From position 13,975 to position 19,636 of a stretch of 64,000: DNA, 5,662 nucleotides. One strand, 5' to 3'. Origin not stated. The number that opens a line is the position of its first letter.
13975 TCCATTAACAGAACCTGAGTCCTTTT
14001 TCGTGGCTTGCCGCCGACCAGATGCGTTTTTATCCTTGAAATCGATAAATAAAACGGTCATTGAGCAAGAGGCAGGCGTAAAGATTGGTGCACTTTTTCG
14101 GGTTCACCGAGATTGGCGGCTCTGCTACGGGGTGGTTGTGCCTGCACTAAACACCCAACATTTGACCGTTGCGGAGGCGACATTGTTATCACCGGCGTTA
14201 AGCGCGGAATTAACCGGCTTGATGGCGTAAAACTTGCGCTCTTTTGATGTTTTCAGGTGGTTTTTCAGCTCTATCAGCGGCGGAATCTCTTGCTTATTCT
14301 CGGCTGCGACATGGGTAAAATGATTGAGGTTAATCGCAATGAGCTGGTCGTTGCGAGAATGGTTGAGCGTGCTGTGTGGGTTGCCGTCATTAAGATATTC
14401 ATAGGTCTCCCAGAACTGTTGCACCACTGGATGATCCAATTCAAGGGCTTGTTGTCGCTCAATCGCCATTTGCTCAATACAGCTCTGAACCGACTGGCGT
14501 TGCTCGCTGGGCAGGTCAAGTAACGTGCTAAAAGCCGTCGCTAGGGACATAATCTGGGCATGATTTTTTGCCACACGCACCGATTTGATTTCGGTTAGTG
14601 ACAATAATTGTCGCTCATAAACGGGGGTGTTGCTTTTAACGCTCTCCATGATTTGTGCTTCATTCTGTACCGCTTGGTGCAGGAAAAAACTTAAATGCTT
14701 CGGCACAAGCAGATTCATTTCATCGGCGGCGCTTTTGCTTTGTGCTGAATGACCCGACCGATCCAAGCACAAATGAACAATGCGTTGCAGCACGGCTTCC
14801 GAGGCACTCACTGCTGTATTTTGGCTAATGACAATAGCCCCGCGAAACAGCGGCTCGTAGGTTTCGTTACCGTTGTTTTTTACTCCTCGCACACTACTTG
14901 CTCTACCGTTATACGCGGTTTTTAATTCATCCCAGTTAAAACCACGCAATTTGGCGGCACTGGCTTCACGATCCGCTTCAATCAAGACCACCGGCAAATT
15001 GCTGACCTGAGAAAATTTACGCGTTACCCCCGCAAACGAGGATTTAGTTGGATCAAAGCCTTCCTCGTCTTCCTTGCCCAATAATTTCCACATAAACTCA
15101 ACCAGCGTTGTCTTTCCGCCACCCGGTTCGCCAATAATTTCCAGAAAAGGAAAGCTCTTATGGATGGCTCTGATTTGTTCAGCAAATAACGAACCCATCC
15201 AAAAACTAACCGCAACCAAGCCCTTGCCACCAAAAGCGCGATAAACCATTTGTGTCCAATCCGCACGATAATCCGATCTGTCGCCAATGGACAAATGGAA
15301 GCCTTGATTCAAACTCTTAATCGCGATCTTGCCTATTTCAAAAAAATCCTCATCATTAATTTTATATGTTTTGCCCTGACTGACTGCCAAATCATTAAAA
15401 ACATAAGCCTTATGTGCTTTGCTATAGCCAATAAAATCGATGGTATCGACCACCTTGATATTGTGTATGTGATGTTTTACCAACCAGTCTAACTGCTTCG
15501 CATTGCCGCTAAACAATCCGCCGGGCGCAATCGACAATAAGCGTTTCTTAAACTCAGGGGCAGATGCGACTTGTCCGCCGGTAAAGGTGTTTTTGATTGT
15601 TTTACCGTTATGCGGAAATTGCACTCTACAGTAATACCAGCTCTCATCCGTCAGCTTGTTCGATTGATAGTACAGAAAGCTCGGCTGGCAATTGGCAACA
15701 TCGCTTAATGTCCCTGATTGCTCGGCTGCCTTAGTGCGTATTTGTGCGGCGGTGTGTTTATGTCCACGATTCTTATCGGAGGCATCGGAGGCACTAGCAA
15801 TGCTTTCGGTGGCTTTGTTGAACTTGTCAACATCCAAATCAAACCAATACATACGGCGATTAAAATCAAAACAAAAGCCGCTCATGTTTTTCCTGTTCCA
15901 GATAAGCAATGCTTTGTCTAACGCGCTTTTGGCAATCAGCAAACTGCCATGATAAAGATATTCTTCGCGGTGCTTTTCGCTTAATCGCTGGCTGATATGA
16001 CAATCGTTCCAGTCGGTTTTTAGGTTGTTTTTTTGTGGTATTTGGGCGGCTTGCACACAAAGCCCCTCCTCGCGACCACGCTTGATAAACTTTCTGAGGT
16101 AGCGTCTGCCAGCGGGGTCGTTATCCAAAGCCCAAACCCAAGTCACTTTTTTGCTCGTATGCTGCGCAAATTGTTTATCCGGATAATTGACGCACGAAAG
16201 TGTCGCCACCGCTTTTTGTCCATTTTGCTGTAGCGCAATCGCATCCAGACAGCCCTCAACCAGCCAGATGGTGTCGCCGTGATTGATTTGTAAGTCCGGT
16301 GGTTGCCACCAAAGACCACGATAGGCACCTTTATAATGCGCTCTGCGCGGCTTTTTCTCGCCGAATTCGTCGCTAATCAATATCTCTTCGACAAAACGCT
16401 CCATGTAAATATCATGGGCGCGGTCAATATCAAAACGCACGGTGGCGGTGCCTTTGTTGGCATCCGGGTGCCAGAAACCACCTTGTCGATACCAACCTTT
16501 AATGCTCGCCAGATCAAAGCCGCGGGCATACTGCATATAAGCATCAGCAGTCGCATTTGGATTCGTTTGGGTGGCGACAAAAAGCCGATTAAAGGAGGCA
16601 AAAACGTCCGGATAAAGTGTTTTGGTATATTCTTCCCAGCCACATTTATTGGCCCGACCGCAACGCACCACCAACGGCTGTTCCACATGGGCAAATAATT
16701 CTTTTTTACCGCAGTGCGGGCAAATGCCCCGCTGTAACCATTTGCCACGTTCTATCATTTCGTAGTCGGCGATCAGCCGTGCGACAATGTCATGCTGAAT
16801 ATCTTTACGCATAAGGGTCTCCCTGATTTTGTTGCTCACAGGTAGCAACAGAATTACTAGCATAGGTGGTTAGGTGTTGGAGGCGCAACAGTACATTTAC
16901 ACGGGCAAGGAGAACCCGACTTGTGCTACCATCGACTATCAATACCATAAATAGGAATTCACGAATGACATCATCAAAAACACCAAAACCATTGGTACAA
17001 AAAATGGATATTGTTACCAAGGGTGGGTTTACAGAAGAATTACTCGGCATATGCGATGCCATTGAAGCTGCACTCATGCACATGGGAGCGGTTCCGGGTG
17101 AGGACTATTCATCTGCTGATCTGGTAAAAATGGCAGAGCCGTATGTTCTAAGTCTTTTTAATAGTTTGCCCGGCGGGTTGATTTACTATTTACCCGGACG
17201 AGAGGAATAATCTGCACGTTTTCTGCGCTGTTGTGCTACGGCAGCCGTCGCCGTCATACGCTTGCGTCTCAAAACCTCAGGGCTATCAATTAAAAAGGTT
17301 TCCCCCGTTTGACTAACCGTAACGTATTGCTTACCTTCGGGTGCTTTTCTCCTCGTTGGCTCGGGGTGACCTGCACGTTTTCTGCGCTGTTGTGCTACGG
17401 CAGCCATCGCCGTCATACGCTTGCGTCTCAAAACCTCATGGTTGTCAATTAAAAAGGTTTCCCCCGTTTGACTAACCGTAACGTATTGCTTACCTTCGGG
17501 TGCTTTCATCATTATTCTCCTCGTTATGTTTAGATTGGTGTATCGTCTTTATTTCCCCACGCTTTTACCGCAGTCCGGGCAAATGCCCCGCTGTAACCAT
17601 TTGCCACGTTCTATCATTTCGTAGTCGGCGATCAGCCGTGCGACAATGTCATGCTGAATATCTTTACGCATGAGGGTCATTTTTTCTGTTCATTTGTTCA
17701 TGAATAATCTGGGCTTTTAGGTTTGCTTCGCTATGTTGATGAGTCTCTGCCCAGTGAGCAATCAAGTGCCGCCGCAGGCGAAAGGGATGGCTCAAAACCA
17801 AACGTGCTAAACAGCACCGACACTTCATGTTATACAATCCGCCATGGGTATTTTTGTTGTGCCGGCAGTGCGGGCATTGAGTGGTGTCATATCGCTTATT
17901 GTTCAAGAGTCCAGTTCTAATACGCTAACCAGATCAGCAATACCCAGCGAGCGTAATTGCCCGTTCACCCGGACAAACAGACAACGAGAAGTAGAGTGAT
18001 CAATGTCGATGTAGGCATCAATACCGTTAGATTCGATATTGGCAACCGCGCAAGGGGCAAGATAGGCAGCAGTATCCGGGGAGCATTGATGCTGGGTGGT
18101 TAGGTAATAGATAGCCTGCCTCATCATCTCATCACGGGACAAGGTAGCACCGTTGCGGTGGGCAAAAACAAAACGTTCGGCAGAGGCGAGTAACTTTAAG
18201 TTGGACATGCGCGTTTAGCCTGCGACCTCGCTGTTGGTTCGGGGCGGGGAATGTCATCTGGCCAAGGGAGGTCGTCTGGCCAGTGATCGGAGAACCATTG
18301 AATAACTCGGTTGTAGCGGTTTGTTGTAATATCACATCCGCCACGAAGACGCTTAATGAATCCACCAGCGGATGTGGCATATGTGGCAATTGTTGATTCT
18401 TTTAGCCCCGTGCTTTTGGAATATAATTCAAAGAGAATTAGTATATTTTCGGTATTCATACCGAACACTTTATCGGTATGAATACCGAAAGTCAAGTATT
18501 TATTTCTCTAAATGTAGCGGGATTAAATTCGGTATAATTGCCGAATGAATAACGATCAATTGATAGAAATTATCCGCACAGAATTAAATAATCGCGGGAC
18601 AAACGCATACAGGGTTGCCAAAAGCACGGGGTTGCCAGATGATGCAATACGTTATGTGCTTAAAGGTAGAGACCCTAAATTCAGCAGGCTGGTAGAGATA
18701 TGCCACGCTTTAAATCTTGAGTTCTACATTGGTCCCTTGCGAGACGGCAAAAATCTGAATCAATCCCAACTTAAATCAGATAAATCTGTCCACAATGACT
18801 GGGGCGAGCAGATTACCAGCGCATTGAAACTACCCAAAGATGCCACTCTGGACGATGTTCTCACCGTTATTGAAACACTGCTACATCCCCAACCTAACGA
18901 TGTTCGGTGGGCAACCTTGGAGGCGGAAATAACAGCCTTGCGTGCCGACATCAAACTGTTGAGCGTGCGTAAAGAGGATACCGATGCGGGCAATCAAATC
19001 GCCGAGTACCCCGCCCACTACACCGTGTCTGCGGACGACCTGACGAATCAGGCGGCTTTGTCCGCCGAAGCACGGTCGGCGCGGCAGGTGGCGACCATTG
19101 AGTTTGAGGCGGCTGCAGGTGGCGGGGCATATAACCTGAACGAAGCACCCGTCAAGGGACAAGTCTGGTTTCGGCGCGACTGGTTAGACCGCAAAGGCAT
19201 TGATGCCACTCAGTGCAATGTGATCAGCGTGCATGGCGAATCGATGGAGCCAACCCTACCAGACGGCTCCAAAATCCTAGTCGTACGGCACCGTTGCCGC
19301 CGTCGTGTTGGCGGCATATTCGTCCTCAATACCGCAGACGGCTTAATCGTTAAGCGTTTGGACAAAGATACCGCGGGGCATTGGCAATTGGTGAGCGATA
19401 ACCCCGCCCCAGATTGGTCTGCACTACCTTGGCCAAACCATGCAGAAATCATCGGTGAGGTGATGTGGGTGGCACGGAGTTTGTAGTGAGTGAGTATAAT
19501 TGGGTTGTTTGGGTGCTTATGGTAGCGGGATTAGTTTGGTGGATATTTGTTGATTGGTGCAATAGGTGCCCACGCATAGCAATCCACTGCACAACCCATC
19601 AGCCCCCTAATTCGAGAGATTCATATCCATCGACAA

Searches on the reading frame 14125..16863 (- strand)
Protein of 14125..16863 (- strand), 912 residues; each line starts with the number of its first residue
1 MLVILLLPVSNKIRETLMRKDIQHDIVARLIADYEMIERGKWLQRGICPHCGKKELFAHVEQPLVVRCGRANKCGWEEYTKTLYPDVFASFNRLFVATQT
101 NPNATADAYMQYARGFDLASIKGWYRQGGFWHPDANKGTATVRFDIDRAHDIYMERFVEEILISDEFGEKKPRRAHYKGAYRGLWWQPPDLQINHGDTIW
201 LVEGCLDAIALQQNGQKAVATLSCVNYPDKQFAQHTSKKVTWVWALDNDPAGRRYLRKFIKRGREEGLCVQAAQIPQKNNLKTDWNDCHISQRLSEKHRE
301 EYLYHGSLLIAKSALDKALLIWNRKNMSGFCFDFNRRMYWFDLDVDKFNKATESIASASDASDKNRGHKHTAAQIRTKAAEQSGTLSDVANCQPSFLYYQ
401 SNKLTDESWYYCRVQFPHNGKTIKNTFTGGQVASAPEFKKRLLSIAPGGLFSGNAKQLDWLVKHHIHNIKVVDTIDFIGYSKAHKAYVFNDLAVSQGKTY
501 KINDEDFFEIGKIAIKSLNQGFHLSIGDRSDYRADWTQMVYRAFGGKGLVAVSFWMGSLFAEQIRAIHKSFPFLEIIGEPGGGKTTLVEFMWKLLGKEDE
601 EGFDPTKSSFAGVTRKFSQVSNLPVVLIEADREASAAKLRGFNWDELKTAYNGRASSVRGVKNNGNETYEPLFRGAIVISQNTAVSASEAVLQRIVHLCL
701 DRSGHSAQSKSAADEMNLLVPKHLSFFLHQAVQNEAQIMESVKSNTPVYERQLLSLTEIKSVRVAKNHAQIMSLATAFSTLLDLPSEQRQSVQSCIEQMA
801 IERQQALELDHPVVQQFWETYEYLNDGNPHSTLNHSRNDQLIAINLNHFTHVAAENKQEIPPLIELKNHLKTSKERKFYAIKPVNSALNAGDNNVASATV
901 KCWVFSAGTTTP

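Call 30: search_protein_families(library=pfam, proteins=[window:14125-16863:-])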
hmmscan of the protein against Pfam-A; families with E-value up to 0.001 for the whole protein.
window:14125-16863:- (912 aa): 1 family
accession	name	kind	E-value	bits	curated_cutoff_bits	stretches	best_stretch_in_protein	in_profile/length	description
PF13155.12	Toprim_2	-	6e-14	52.6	22.1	1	200-288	1-87/88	Toprim-like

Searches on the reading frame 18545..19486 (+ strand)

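Call 30: search_protein_families(library=pfam, proteins=[window:18545-19486:+])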
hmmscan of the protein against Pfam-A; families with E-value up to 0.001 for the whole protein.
window:18545-19486:+ (313 aa): 1 family
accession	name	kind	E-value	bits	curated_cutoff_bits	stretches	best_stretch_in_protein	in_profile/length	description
PF00717.28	Peptidase_S24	-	1.7e-15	57.2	23.3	1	188-307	5-116/116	Peptidase S24-like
